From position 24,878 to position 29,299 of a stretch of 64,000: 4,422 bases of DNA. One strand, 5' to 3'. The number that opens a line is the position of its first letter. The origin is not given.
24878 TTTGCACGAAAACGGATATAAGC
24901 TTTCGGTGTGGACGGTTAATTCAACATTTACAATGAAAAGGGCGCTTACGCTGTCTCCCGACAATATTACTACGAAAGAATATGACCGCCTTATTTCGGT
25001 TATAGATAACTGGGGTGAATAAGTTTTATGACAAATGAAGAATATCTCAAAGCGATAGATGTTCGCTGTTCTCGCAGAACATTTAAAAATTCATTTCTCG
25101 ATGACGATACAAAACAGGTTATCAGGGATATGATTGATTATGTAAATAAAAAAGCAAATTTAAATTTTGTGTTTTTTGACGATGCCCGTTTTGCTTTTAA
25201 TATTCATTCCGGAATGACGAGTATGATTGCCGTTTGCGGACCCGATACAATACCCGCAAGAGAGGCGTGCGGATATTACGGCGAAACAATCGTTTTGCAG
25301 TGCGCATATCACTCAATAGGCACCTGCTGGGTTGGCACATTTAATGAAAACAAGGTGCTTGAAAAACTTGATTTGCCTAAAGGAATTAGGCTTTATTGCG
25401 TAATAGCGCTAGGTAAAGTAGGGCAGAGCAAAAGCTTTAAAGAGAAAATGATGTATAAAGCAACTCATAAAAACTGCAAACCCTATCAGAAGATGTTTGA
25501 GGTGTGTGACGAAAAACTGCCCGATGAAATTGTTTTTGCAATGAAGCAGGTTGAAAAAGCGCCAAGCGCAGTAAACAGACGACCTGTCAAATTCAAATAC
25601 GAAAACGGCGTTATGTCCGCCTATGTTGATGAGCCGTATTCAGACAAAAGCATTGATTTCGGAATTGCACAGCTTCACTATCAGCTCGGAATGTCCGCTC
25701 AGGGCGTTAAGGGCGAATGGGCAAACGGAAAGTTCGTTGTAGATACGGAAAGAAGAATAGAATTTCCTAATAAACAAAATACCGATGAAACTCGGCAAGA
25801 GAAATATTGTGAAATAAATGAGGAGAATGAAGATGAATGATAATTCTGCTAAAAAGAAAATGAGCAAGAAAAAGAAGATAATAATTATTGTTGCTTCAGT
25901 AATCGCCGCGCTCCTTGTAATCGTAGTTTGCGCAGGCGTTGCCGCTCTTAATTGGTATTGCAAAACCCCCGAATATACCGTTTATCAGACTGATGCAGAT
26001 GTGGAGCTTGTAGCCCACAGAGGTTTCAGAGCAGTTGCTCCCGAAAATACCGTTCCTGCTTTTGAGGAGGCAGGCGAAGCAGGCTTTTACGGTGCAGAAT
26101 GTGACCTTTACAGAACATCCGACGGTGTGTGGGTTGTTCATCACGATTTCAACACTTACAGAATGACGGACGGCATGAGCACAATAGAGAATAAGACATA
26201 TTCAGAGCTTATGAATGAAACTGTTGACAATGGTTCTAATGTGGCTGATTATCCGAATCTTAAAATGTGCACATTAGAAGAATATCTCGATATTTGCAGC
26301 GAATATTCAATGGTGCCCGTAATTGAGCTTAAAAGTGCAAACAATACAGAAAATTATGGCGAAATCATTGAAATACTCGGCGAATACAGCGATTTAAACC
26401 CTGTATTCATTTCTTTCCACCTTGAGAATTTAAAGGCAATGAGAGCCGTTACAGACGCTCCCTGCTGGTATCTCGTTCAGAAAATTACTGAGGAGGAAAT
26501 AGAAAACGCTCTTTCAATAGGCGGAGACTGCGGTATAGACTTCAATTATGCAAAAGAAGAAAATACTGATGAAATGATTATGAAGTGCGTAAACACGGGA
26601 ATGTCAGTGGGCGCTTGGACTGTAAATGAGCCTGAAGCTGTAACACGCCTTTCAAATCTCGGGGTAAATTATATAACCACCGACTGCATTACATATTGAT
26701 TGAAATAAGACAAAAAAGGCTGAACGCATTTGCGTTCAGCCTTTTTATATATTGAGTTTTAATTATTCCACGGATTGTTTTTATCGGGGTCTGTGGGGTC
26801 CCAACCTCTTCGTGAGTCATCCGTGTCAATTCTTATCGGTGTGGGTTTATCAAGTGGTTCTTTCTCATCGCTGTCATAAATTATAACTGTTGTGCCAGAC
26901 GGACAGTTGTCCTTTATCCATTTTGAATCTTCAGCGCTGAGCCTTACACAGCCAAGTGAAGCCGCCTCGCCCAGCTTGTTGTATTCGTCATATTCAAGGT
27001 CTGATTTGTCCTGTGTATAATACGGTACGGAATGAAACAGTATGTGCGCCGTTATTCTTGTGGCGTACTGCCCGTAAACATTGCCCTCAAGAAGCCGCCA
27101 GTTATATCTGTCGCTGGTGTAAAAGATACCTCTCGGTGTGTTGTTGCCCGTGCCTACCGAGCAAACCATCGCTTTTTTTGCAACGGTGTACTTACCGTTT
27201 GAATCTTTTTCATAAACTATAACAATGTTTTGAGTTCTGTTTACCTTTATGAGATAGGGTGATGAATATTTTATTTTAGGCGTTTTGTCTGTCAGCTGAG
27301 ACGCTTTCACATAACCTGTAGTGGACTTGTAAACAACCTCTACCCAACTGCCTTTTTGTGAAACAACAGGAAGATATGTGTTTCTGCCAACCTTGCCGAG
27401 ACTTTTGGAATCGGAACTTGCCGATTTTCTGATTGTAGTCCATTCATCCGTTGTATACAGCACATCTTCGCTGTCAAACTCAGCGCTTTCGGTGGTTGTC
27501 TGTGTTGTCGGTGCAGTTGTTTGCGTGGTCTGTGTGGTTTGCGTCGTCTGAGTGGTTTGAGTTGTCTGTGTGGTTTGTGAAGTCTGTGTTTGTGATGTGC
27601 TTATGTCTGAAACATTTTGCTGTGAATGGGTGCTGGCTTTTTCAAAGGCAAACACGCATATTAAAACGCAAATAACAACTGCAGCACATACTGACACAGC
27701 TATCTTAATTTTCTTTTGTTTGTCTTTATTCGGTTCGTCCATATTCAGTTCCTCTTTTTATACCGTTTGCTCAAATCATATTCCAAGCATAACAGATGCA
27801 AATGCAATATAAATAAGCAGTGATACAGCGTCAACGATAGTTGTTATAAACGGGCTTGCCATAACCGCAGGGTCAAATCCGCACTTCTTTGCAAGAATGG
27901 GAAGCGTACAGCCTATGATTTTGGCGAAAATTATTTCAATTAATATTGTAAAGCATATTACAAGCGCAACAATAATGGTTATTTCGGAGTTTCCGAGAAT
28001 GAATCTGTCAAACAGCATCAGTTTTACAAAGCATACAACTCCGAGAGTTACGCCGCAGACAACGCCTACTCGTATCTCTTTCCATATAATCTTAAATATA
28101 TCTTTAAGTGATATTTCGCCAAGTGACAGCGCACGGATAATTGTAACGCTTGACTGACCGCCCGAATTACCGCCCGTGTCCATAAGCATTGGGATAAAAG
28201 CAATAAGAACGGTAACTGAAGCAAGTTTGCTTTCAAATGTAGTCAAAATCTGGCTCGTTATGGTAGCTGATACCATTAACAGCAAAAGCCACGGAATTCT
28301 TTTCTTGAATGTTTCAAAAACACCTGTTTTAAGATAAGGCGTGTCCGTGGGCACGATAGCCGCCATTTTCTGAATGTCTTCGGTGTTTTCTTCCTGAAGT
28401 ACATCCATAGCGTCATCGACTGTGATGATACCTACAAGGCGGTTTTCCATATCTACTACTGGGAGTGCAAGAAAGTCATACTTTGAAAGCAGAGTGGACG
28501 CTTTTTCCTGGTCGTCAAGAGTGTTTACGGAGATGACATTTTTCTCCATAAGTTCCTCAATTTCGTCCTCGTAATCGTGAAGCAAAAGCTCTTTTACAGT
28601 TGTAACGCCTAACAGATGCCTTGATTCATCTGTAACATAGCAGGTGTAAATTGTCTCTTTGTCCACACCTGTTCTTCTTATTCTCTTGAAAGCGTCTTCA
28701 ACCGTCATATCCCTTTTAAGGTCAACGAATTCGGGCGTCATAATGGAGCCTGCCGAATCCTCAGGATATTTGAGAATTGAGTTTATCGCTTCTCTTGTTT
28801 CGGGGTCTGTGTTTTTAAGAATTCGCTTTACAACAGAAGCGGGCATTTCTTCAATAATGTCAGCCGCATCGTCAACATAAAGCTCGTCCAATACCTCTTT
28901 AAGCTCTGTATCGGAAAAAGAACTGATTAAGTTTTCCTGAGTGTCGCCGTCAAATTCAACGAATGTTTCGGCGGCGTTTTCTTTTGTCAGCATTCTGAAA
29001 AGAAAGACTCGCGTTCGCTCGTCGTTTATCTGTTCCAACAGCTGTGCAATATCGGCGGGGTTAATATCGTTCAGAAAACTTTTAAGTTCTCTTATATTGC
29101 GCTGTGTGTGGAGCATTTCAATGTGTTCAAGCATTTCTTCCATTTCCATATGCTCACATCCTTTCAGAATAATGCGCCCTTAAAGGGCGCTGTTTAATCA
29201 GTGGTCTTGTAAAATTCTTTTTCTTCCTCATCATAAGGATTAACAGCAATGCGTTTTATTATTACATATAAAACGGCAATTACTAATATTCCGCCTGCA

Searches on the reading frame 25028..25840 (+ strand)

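Call 76: search_protein_families(library=pfam, proteins=[window:25028-25840:+], max_evalue=0.00001)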
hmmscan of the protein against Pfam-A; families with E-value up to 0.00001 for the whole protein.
window:25028-25840:+ (270 aa): 2 families
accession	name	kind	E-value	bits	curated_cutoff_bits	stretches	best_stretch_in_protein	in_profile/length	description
PF14512.11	TM1586_NiRdase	-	5.4e-45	154.1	27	1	6-221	2-214/215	Putative TM nitroreductase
PF00881.29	Nitroreductase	-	5e-09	37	23.5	1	79-130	117-167/167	Nitroreductase family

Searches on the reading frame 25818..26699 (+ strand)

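Call 76: search_protein_families(library=pfam, proteins=[window:25818-26699:+], max_evalue=0.00001)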
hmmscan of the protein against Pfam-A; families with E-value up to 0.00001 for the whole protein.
window:25818-26699:+ (293 aa): 1 family
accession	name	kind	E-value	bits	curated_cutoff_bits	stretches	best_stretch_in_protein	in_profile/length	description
PF03009.23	GDPD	-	1.7e-30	107.4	23.6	1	67-290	1-241/244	Glycerophosphoryl diester phosphodiesterase family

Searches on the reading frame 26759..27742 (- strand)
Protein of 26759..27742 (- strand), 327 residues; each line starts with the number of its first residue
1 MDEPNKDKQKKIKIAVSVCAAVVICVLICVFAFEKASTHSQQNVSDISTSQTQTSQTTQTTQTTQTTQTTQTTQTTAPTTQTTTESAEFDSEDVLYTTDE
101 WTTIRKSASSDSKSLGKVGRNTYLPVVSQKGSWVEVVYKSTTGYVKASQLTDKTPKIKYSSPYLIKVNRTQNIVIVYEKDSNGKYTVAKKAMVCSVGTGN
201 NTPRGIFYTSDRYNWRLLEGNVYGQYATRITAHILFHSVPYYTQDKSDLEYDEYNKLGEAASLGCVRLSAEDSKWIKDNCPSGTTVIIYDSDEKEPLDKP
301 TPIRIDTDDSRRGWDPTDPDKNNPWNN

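Call 76: search_protein_families(library=pfam, proteins=[window:26759-27742:-], max_evalue=0.00001)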
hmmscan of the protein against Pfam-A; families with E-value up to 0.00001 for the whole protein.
window:26759-27742:- (327 aa): 2 families
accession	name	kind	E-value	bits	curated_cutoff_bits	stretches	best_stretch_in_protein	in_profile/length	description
PF03734.19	YkuD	-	2.3e-15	57.9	23.4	1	163-288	2-146/146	L,D-transpeptidase catalytic domain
PF08239.17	SH3_3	-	1.3e-07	32.1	27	1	104-148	5-51/54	Bacterial SH3 domain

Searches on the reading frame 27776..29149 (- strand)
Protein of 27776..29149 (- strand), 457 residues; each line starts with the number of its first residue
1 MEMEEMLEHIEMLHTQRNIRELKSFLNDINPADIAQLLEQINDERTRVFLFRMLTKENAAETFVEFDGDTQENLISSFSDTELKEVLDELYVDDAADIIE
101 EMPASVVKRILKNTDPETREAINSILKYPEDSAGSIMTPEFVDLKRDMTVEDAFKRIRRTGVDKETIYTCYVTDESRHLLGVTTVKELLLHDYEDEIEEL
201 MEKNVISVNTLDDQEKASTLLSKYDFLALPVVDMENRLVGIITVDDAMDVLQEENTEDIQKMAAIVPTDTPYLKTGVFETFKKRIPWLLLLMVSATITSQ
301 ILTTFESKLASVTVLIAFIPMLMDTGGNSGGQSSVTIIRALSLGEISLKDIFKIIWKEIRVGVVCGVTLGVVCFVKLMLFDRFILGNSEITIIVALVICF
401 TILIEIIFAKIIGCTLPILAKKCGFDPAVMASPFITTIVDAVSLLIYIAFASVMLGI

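Call 76: search_protein_families(library=pfam, proteins=[window:27776-29149:-], max_evalue=0.00001)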
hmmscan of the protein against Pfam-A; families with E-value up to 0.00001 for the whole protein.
window:27776-29149:- (457 aa): 3 families
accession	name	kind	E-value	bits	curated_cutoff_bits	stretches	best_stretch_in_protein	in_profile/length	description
PF01769.21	MgtE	-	1.7e-37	128.9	27.6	1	319-449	1-124/125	Divalent cation transporter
PF03448.22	MgtE_N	-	8.4e-30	103.8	25.9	1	30-131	2-102/102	MgtE intracellular N domain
PF00571.33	CBS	-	3.5e-17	62.9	24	2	197-252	1-56/57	CBS domain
